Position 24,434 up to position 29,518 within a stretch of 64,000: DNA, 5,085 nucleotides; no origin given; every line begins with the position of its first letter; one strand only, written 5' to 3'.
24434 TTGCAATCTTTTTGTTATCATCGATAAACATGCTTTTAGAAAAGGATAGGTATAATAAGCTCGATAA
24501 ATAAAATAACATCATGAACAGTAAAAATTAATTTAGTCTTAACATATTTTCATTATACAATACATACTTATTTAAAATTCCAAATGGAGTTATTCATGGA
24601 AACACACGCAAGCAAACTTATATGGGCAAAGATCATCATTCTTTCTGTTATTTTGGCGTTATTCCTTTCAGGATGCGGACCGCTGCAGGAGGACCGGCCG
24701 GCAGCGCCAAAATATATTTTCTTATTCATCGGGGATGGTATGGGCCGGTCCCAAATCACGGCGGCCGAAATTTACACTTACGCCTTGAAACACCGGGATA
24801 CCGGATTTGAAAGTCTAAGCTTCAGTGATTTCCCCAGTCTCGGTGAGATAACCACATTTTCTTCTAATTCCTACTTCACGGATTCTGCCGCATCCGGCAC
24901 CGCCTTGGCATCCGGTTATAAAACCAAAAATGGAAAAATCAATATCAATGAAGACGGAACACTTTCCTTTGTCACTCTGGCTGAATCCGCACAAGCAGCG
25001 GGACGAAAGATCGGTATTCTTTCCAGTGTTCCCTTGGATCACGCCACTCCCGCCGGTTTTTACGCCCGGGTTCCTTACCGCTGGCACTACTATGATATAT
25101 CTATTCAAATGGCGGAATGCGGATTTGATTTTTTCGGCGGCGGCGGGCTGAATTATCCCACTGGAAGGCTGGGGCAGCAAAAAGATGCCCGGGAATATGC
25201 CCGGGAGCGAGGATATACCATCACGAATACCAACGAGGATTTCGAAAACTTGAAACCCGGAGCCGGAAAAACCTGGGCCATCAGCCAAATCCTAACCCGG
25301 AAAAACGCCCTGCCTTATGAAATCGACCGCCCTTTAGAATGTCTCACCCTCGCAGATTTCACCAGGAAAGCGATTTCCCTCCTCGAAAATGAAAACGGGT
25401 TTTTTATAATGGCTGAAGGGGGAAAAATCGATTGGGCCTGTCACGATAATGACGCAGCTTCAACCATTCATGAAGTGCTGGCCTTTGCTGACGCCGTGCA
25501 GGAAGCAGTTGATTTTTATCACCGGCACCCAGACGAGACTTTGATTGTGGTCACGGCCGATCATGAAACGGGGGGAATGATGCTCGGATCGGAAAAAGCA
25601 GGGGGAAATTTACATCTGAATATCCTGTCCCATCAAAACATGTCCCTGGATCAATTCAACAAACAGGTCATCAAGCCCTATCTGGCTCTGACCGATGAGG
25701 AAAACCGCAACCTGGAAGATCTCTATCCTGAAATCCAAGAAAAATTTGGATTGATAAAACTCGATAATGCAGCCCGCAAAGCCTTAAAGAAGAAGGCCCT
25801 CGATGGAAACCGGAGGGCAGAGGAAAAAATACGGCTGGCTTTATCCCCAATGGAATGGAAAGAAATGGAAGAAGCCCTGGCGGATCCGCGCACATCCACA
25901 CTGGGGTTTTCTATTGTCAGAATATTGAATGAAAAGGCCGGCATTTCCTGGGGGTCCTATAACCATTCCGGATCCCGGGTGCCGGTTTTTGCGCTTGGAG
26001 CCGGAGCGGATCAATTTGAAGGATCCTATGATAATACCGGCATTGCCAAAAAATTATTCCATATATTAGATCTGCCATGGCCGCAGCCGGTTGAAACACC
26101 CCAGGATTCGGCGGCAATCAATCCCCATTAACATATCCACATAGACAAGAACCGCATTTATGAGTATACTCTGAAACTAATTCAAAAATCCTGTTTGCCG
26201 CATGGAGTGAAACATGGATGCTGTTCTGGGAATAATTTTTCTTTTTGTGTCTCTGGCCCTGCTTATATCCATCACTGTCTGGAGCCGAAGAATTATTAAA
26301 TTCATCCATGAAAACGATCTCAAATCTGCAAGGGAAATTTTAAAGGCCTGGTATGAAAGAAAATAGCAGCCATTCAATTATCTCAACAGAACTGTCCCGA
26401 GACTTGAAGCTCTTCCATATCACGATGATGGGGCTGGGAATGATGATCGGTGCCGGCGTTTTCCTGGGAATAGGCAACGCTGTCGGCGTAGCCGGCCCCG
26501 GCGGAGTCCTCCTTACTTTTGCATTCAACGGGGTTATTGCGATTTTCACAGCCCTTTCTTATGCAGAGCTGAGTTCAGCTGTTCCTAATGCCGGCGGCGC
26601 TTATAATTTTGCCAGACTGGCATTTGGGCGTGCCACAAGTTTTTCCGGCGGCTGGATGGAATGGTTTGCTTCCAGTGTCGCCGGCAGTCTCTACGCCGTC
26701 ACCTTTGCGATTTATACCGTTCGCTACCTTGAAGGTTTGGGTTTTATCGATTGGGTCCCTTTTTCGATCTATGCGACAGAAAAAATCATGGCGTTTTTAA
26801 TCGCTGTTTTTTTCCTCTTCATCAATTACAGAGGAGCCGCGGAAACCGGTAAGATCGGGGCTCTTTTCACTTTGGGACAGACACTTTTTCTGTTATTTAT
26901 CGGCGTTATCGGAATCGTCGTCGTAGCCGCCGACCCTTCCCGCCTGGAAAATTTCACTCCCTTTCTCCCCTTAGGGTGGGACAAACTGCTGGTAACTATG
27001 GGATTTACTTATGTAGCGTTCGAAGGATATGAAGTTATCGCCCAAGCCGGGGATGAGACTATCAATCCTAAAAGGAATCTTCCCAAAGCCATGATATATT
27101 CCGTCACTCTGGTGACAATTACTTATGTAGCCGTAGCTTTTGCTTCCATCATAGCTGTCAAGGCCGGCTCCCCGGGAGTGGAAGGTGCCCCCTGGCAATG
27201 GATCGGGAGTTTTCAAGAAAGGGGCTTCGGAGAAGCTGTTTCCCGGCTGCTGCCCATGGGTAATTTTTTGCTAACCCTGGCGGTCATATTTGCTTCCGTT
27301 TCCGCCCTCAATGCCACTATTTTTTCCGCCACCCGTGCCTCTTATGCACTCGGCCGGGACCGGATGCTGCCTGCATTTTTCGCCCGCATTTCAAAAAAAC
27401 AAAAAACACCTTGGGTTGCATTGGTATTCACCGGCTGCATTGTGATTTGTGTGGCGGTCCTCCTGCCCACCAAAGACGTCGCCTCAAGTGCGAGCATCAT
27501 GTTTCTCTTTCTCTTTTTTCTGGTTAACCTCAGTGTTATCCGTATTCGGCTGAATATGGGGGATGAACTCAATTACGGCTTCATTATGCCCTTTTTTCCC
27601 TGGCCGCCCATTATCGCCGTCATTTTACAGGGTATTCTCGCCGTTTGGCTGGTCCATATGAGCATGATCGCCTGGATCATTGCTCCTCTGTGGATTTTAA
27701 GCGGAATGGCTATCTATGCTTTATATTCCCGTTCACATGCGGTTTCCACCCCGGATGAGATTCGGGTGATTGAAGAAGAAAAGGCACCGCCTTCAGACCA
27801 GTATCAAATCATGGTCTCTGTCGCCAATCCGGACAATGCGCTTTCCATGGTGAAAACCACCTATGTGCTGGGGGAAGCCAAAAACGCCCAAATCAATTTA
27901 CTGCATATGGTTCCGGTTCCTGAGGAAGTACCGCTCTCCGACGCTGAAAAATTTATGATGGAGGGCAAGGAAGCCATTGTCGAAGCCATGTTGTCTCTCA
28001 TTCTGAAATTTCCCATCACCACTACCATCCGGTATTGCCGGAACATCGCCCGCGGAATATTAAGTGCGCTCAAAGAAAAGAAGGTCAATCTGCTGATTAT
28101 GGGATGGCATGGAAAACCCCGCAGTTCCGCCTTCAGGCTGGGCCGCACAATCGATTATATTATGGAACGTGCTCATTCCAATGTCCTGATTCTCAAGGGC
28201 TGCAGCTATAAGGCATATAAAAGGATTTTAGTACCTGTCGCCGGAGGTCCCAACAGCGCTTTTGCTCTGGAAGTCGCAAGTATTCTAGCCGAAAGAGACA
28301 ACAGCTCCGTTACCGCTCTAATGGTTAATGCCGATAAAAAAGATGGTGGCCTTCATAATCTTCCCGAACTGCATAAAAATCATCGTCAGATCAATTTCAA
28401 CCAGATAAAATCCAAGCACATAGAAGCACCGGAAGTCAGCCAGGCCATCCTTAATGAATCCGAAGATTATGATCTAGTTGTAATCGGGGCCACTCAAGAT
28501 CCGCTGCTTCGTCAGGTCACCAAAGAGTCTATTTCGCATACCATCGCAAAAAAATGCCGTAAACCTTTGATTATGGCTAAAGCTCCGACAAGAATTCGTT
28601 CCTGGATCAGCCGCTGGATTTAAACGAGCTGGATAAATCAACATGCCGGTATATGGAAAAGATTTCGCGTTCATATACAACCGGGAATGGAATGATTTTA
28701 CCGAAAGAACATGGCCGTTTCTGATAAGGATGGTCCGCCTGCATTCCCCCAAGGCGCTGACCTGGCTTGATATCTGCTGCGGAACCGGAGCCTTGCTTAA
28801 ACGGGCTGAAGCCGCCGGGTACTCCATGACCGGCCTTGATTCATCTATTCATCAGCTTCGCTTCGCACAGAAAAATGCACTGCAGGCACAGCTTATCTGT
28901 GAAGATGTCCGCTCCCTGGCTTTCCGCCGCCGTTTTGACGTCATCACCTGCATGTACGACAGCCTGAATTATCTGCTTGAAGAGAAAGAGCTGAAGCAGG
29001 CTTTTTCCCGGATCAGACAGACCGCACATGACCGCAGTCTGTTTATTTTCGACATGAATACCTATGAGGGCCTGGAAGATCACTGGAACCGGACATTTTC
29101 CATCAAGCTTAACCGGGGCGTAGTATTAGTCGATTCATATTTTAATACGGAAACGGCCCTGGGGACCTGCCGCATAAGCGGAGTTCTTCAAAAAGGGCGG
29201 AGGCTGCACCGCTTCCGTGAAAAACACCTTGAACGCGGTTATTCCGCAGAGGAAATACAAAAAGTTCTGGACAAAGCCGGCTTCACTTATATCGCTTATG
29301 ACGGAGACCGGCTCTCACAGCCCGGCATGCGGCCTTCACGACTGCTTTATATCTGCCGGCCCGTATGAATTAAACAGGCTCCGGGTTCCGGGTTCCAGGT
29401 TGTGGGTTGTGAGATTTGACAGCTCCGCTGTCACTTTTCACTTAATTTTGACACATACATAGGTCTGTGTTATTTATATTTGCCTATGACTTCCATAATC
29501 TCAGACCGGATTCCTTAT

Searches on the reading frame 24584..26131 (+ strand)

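Call 8: search_protein_families(library=pfam, proteins=[window:24584-26131:+])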
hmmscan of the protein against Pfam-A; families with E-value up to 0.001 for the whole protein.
window:24584-26131:+ (515 aa): 2 families
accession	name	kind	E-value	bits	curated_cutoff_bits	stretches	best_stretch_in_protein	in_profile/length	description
PF00245.25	Alk_phosphatase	-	1.4e-64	219.1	24.4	1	43-496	2-422/423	Alkaline phosphatase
PF01676.23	Metalloenzyme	-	0.0002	21.4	24.3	0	257-334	132-207/252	Metalloenzyme superfamily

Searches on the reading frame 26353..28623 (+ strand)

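Call 42: search_protein_families(library=pfam, proteins=[window:26353-28623:+], max_evalue=0.00001)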
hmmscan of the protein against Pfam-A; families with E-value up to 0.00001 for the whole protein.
window:26353-28623:+ (756 aa): 3 families
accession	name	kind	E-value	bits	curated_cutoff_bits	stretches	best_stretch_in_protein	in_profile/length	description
PF00324.27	AA_permease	-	2.4e-44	152.3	24.6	1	22-458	1-460/470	Amino acid permease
PF13520.12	AA_permease_2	-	2.2e-43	149.2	27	1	18-434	1-405/427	Amino acid permease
PF00582.32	Usp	-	1.6e-25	90.7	24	2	486-615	5-141/141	Universal stress protein family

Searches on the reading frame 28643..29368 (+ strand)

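Call 42: search_protein_families(library=pfam, proteins=[window:28643-29368:+], max_evalue=0.00001)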
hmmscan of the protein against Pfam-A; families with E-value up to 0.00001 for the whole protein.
window:28643-29368:+ (241 aa): 5 families
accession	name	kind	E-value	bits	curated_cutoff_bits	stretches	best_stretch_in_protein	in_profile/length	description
PF13649.12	Methyltransf_25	-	5.2e-15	56.4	27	1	42-126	2-91/97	Methyltransferase domain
PF13489.12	Methyltransf_23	-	2.8e-10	40.6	27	1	35-217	20-162/164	Methyltransferase domain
PF08241.18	Methyltransf_11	-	6e-10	40.1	21.2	1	42-135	1-94/95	Methyltransferase domain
PF08242.18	Methyltransf_12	-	3.3e-08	34.6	30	1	42-129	1-93/98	Methyltransferase domain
PF13847.12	Methyltransf_31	-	4.2e-06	26.9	27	1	37-137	3-111/145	Methyltransferase domain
